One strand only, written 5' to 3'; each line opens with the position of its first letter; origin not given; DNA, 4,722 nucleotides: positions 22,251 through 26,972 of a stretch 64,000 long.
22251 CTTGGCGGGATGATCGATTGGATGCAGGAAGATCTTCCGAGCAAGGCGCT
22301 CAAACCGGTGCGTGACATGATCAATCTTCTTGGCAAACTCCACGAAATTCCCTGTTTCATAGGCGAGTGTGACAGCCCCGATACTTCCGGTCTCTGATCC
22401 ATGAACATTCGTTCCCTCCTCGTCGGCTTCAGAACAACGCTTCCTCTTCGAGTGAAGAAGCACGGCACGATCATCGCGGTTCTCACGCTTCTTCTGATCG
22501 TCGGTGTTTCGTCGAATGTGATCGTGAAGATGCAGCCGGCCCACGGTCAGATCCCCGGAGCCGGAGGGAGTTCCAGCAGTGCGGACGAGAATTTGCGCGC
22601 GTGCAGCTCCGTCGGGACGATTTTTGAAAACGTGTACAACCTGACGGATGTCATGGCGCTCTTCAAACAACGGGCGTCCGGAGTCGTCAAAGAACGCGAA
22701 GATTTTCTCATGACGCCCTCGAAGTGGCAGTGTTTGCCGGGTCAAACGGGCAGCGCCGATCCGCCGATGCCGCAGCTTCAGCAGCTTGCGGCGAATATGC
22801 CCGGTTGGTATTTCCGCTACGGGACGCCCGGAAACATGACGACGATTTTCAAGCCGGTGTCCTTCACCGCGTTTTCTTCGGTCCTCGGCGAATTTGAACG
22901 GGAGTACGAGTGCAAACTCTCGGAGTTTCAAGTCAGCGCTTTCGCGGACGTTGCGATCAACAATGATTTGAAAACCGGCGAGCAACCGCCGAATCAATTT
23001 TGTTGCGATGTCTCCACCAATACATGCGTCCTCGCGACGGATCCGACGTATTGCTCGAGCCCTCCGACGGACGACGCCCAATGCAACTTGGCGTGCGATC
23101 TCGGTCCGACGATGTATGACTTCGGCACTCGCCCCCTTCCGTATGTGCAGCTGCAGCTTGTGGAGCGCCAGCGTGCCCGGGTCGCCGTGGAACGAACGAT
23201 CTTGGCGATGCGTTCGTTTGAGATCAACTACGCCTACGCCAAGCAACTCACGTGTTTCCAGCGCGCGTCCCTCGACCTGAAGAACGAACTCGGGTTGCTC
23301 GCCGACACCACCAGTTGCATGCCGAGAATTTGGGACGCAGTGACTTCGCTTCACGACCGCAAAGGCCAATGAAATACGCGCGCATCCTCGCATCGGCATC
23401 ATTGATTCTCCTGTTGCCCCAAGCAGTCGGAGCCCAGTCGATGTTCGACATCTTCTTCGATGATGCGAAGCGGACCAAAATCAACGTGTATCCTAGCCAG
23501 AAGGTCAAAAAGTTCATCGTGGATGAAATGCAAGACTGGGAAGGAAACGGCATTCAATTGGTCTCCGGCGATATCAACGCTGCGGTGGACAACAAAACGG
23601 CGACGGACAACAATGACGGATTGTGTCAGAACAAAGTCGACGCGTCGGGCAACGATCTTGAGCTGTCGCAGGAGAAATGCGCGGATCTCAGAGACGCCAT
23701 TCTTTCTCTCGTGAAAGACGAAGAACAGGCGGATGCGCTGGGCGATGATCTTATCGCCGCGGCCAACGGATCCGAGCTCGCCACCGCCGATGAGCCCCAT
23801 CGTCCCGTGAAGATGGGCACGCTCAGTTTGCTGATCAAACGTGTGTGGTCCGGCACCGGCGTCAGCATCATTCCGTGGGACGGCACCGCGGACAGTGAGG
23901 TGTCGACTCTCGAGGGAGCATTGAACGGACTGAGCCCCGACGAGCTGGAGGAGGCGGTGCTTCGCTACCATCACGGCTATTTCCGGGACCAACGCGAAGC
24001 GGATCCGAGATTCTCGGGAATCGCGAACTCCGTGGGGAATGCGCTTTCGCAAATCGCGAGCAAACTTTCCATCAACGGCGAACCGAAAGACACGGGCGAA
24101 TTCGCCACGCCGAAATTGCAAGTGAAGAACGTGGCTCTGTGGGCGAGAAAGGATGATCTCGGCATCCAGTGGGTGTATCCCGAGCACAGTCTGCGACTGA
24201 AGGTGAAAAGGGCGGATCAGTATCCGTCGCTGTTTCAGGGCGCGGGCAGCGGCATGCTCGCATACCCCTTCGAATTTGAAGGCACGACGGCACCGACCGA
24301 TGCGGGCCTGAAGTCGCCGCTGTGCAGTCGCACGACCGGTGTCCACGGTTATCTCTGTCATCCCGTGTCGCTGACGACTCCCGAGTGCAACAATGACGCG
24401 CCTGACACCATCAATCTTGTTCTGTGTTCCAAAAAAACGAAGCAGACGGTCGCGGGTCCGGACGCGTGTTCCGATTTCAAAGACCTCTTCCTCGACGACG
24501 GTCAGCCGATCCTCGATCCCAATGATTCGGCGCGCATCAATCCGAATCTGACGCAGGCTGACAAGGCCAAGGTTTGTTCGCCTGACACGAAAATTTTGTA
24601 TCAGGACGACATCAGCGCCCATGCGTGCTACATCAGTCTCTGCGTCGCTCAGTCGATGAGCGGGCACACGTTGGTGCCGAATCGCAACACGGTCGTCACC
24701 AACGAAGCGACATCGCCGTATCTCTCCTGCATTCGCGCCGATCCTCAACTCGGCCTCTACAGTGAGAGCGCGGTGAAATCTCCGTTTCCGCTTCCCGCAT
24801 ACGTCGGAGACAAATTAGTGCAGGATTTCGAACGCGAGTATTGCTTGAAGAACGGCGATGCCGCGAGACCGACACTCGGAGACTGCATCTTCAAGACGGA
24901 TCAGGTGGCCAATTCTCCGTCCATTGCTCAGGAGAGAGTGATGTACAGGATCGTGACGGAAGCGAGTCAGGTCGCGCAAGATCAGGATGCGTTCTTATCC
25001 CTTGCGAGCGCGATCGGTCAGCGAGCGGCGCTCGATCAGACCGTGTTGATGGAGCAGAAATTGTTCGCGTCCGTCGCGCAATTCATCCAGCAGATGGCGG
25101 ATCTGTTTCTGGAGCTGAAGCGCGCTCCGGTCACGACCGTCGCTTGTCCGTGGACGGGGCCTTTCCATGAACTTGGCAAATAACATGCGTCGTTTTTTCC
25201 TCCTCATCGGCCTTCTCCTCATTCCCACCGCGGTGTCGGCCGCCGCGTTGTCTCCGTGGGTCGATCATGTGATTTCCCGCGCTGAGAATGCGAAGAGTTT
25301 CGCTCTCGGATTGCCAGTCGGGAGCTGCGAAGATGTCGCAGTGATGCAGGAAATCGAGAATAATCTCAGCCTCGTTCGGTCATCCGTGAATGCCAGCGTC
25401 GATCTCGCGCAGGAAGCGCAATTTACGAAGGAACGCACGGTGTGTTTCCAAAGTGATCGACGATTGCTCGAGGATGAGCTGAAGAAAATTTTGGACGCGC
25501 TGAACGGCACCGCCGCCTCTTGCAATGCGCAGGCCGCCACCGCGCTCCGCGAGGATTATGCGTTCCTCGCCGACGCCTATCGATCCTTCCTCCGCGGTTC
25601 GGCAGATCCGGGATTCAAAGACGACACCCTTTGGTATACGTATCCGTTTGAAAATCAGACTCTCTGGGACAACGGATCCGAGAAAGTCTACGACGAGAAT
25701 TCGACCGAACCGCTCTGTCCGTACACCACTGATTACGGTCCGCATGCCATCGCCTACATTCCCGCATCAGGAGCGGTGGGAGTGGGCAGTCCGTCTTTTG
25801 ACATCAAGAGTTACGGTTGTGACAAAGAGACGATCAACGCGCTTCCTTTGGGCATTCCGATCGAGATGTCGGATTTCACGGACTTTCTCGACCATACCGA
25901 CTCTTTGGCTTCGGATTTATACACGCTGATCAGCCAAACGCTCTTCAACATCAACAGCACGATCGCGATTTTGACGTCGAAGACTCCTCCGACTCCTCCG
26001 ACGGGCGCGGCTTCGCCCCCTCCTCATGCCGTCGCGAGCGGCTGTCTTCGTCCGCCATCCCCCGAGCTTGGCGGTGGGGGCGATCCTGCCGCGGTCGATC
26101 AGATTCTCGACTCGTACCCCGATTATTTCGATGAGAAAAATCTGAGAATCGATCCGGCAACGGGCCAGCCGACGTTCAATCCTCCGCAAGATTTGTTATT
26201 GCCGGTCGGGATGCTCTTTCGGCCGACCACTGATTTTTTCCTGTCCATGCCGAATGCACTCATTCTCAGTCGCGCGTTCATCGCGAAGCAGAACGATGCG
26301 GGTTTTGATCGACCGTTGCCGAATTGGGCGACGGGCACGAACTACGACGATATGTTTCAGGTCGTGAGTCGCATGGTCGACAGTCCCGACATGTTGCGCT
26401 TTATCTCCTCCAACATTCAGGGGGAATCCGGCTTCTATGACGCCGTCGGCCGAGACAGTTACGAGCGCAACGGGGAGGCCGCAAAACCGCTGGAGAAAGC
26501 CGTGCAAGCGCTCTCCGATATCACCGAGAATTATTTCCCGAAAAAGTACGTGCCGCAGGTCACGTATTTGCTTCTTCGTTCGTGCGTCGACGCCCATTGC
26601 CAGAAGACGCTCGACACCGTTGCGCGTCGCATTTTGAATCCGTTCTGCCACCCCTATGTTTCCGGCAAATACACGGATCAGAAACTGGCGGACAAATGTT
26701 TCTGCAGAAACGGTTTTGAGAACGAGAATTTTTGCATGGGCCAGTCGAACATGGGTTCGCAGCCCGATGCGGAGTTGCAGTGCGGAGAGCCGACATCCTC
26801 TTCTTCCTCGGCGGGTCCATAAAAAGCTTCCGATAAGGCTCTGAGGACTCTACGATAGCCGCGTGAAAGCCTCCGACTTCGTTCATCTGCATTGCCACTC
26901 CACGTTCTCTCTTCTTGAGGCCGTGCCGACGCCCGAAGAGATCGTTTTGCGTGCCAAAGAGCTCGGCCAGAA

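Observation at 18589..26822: Five-gene operon of Cys-rich exported proteins with no recognisable family (best candidate for an undescribed system)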

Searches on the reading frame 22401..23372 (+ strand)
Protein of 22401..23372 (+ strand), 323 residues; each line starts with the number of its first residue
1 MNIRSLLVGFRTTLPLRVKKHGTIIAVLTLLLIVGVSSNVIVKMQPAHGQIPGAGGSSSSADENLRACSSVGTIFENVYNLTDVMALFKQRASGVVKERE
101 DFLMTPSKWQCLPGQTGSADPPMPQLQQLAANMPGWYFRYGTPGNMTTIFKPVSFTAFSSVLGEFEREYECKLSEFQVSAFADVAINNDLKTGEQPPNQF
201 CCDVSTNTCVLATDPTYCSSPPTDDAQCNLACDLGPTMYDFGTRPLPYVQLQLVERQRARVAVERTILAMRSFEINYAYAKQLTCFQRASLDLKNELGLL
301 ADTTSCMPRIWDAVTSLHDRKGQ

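Call 3: search_protein_families(library=pfam, proteins=[window:22401-23372:+], max_evalue=1)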
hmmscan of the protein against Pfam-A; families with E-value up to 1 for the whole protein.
window:22401-23372:+ (323 aa): 1 family
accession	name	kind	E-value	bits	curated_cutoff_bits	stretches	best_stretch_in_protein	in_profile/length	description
PF11693.13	DUF2990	-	0.061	13.9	21.1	1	72-106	11-45/63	Protein of unknown function (DUF2990)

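Call 4: search_protein_families(library=ncbifam, proteins=[window:22401-23372:+], max_evalue=1)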
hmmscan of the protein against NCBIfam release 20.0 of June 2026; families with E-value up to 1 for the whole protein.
window:22401-23372:+ (323 aa): 0 families

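Call 29: search_solved_structures(query=A3, max_evalue=10)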
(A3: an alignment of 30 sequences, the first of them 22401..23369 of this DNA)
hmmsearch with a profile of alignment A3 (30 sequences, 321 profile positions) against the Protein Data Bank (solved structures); distinct sequences matched with E-value up to 10: 2.
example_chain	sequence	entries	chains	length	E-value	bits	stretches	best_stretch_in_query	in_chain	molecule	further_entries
8hnn_N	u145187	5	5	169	0.69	12.1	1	12-74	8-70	Nb6 | Nb6 nanobody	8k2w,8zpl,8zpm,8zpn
9lfa_C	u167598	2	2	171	0.71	12.1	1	12-74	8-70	Nanobody 6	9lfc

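Call 87: search_protein_families(library=phrogs, proteins=[window:22401-23369:+], max_evalue=0.01)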
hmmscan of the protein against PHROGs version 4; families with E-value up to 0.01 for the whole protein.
window:22401-23369:+ (323 aa): 0 families

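Call 88: search_protein_families(library=padloc, proteins=[window:22401-23369:+], max_evalue=0.01)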
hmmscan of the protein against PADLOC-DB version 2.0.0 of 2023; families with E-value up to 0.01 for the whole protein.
window:22401-23369:+ (323 aa): 0 families

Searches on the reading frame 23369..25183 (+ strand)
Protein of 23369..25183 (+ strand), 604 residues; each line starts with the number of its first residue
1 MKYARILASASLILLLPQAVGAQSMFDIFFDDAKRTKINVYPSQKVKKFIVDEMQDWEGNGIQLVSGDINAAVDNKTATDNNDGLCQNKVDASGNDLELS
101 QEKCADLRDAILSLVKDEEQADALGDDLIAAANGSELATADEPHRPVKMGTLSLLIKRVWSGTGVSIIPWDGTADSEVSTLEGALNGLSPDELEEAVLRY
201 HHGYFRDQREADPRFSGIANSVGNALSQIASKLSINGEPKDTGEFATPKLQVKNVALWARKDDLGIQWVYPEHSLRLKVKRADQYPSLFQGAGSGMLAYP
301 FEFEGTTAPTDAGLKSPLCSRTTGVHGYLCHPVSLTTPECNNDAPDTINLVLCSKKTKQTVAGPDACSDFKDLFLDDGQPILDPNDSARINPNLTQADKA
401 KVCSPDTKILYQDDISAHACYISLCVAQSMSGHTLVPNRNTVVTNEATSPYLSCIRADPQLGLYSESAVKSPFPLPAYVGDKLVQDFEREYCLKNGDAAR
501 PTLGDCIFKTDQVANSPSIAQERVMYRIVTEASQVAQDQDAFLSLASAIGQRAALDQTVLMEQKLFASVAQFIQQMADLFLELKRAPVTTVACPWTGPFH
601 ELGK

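Call 3: search_protein_families(library=pfam, proteins=[window:23369-25183:+], max_evalue=1)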
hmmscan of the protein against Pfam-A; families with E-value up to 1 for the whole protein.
window:23369-25183:+ (604 aa): 0 families

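Call 4: search_protein_families(library=ncbifam, proteins=[window:23369-25183:+], max_evalue=1)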
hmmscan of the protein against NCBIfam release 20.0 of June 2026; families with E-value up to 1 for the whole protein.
window:23369-25183:+ (604 aa): 1 family
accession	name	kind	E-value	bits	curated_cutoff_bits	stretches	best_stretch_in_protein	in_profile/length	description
NF053654.1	GroundWater_YciW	equivalog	0.017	14.9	310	1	61-123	56-118/179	YciW-related (seleno)protein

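Call 30: search_solved_structures(query=A4, max_evalue=10)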
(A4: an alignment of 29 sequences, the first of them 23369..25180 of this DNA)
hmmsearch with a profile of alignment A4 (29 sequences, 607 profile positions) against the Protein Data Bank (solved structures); distinct sequences matched with E-value up to 10: 1.
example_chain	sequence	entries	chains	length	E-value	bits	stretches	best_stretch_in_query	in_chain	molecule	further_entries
4j42_A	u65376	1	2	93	1.4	10.2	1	175-237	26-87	secreted protein EsxB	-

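Call 42: find_homologous_proteins(query=window:23369-25180:+, max_evalue=0.001)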
Query window:23369-25180:+ (604 aa): 65 proteins with E <= 0.001 among 8000 candidates.
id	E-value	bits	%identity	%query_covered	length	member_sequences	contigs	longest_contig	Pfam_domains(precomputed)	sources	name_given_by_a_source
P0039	0.0e+0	1328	100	96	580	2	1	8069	-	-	-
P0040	2.2e-223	761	56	100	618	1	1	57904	-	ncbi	-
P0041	5.6e-222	756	55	99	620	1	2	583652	-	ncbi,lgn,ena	-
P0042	2.0e-215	735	56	98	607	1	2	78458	-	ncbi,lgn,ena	-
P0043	1.3e-213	729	55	98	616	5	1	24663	-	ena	-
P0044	2.6e-212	724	55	96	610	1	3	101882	-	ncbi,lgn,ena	-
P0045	4.8e-210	717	54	98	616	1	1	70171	-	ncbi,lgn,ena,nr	ncbi:hypothetical protein EXS65_00675 [Candidatus Peribacteria bacterium]|nr:hypothetical protein [C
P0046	2.1e-205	702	52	96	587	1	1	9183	-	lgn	-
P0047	5.6e-205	700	52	96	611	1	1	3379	-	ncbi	-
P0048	2.5e-204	698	54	97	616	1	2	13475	-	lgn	-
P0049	6.7e-203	693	53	98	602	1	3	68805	-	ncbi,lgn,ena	-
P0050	6.0e-201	687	51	97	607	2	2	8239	-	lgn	-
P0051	1.5e-200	686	53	96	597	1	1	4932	-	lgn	-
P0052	1.4e-199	682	51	99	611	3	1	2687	-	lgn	-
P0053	2.0e-199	682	52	96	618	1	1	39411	-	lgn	-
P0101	8.5e-89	317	34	96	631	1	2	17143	-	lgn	-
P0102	2.8e-79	285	32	98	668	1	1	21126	-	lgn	-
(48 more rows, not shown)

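Call 43: find_encoding_contigs(protein=P0102, flank=10000, max_places=2)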
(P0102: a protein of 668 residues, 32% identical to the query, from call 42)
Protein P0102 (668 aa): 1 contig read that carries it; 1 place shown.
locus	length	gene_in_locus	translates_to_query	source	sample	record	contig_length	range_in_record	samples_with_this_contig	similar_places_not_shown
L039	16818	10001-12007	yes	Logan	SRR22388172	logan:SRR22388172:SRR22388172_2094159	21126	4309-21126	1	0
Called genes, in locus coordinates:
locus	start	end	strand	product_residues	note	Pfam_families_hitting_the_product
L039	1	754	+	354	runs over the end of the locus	PF03033:Glyco_transf_28, PF04101:Glyco_tran_28_C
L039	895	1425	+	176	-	PF00160:Pro_isomerase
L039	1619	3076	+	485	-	PF00749:tRNA-synt_1c, PF19269:Anticodon_2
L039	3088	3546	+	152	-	-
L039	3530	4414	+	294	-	PF01565:FAD_binding_4, PF02873:MurB_C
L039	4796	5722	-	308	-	PF00436:SSB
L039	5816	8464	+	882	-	-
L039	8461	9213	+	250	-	-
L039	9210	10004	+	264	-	-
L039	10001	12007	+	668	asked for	-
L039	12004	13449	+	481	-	-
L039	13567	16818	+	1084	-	?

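Call 44: find_encoding_contigs(protein=P0101, flank=10000, max_places=2)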
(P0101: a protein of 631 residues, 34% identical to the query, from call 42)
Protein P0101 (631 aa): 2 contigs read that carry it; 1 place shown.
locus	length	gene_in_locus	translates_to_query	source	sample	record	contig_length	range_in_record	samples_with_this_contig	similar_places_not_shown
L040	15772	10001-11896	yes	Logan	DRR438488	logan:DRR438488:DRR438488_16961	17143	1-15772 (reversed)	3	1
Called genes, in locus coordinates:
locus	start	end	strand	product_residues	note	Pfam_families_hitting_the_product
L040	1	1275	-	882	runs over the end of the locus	?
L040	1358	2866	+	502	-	PF00749:tRNA-synt_1c, PF19269:Anticodon_2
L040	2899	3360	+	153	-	PF07332:Phage_holin_3_6 (faint)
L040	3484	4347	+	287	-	PF01565:FAD_binding_4, PF02873:MurB_C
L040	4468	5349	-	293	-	PF00436:SSB, PF01336:tRNA_anti-codon (faint), PF00436:SSB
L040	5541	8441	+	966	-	-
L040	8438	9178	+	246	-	-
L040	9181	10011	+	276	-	-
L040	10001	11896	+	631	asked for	-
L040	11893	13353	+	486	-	-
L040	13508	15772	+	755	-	?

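Call 57: predict_structure(alignment_id=A6)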
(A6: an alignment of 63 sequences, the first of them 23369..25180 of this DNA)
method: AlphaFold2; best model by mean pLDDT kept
length: 604 residues; sequences in the alignment: 63
mean_pLDDT: 71.6   pTM: 0.58
mean pLDDT of the five models: 71.6, 70.2, 68.2, 67.1, 64.1
residues with pLDDT >= 90: 137; 70-90: 212; 50-70: 158; < 50: 97
segments of 3 or more residues with pLDDT < 50: 16-23, 135-147, 318-322, 327-339, 355-364, 433-468
pLDDT, mean of each block of 10 residues (from residue 1): 68 55 54 58 88 91 95 92 92 93 93 90 77 49 47 56 64 95 95 91 89 91 97 89 82 89 86 77 76 77 80 55 46 43 61 45 58 88 88 88 81 77 71 38 31 38 47 60 72 67 65 60 72 74 70 66 67 74 70 51 48
secondary structure, 60 per line:
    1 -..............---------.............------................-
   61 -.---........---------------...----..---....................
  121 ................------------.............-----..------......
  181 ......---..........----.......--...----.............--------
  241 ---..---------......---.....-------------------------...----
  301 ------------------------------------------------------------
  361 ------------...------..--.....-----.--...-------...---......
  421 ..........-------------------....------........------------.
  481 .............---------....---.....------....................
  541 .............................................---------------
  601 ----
elements in order: H2-15 H25-37 H44-59 H66-73 E89-91 H101-136 H149-161 H175-186 H190-199 H204-210 H220-232 E255-260 E264-268 E373-375 E386-390 E409-411 H415-430 H450-453 H460-467 H480-493 H503-506 H510-514 H521-585

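Call 60: fold_search(model_id=the predicted structure, library=pdb)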
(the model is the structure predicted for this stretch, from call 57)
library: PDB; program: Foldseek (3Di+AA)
matches with E <= 10: 13; with E <= 0.001: 0
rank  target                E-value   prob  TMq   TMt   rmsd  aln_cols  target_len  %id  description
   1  9nwm_A                2.7e+00  0.04  0.08  0.07  44.2       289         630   12  Pseudomonas phage Pa223 Portal (C12 symmetry) (released 2025-08-06)
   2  6x6x_B                3.3e+00  0.07  0.06  0.08  10.7        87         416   15  Crystal structure of enzymatic binary toxin component from Clostridium difficile in complex with (released 2021-07-28)
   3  4fla_B                4.3e+00  0.18  0.12  0.39   7.7       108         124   17  Crystal structure of human RPRD1B, carboxy-terminal domain (released 2012-08-22)
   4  8taz_C                7.2e+00  0.03  0.09  0.07  22.0       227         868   10  Cryo-EM structure of mink variant Y453F trimeric spike protein bound to one mink ACE2 receptors (released 2023-10-25)
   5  5w9l_A                8.4e+00  0.04  0.09  0.12  22.9       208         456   10  MERS S ectodomain trimer in complex with variable domain of neutralizing antibody G4 (released 2017-08-16)
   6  5idu_C                8.4e+00  0.01  0.06  0.08  15.9       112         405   16  Crystal structure of an acyl-CoA dehydrogenase domain protein from Burkholderia phymatum bound to FAD (released 2016-03-09)
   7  4cnj_A                8.4e+00  0.01  0.05  0.07  15.7       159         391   10  L-Aminoacetone oxidase from Streptococcus oligofermentans belongs to a new 3-domain family of bacterial flavoproteins (released 2014-10-15)
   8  8iyj_T5               9.3e+00  0.08  0.11  0.33   5.8       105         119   10  Cryo-EM structure of the 48-nm repeat doublet microtubule from mouse sperm (released 2023-07-05)
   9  1z9q_MODEL_1_A        9.3e+00  0.02  0.03  0.24   9.0        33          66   15  Solution structure of SH3 domain of p40phox (released 2006-03-21)
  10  9unw_A                9.3e+00  0.01  0.05  0.11  21.9       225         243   10  mouse PDCD5-TRiC complex (released 2026-03-25)
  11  8b3b_G                9.3e+00  0.00  0.07  0.09  32.8       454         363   11  Structure of metacyclic VSG (mVSG) 531 from Trypanosoma brucei (released 2023-01-25)
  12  7w6n_B                9.8e+00  0.02  0.09  0.11  21.7       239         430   11  CryoEM structure of human KChIP1-Kv4.3 complex (released 2022-11-02)
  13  3a14_B                9.8e+00  0.01  0.06  0.08  20.7       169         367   12  Crystal structure of DXR from Thermotoga maritima, in complex with NADPH (released 2010-04-07)

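Call 87: search_protein_families(library=phrogs, proteins=[window:23369-25180:+], max_evalue=0.01)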
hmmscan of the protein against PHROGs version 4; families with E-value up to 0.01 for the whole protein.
window:23369-25180:+ (604 aa): 0 families

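Call 88: search_protein_families(library=padloc, proteins=[window:23369-25180:+], max_evalue=0.01)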
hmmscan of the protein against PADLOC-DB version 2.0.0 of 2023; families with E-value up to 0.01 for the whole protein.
window:23369-25180:+ (604 aa): 0 families

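Call 101: search_dna_similar(query=window:23369-25180:+, collection=plasmids, mode=protein, max_evalue=0.001, max_rows=5)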
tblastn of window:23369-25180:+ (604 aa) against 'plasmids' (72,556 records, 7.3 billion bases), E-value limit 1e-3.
No match.

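Call 108: find_related_loci(query=A6, collection=metagenome_contigs, flank=4000)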
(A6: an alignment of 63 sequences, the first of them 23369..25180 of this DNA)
Query A6 (604 aa) in metagenome_contigs; peptide patterns used: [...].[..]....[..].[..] (x = any residue, [..] = any of these).
70 stretches matched a pattern; 16 encode a relative of the query (tblastn E <= 1e-3); 16 distinct loci.
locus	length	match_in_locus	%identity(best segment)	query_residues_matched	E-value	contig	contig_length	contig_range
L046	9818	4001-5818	54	11-603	0e+0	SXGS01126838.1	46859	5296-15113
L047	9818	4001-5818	55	11-603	0e+0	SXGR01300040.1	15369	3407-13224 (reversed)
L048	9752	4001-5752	52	17-599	0e+0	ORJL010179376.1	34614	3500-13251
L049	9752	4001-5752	52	17-599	0e+0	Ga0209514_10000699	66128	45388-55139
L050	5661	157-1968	51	1-600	0e+0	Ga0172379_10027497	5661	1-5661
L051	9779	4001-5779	50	6-599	0e+0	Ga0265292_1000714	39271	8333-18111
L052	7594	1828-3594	49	24-600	0e+0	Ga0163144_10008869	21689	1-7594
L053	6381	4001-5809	48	5-599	0e+0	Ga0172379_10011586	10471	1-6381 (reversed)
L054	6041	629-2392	45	15-600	0e+0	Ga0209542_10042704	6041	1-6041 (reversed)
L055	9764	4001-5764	45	15-600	7e-180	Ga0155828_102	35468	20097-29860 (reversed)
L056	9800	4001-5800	54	17-603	0e+0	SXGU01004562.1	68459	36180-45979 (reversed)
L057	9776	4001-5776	41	1-597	3e-135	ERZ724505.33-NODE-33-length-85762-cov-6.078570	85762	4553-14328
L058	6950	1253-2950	38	24-597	1e-112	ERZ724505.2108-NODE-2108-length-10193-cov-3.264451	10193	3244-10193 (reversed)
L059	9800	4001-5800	54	17-603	0e+0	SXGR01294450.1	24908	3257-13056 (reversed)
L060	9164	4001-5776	25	196-594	4e-13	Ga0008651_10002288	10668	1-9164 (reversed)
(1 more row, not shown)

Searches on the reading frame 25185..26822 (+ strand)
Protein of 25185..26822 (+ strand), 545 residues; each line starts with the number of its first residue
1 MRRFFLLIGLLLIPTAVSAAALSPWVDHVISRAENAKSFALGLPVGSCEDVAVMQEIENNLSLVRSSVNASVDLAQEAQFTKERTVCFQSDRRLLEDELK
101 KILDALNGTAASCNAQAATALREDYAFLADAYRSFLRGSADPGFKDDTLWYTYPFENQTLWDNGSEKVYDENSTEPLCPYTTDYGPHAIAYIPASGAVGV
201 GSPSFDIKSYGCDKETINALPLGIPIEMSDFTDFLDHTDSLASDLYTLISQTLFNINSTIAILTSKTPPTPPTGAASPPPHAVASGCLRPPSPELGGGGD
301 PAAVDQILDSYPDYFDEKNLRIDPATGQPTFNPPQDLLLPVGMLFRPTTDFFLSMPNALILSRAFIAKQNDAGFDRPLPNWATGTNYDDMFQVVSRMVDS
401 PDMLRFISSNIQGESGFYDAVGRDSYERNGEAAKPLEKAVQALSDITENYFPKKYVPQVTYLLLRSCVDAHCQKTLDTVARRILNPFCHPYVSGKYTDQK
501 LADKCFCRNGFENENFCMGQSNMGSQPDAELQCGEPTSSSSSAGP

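Call 3: search_protein_families(library=pfam, proteins=[window:25185-26822:+], max_evalue=1)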
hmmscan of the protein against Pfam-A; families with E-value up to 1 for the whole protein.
window:25185-26822:+ (545 aa): 0 families

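Call 4: search_protein_families(library=ncbifam, proteins=[window:25185-26822:+], max_evalue=1)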
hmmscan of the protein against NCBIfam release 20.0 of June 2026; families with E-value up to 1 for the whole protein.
window:25185-26822:+ (545 aa): 0 families

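Call 31: search_solved_structures(query=A5, max_evalue=10)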
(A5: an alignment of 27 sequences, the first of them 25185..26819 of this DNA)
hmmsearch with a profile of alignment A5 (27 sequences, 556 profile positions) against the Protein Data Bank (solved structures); distinct sequences matched with E-value up to 10: 2.
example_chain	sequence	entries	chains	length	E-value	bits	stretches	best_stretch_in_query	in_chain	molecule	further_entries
5oi7_A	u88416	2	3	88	0.6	11.8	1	393-445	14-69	Centrosomal protein of 85 kDa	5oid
7tbn_A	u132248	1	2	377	3.5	9.3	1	92-135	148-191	D11 LOV2-DARPin fusion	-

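Call 87: search_protein_families(library=phrogs, proteins=[window:25185-26819:+], max_evalue=0.01)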
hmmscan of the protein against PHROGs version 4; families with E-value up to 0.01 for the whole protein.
window:25185-26819:+ (545 aa): 0 families

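Call 88: search_protein_families(library=padloc, proteins=[window:25185-26819:+], max_evalue=0.01)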
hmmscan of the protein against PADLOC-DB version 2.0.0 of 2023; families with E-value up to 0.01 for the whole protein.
window:25185-26819:+ (545 aa): 0 families
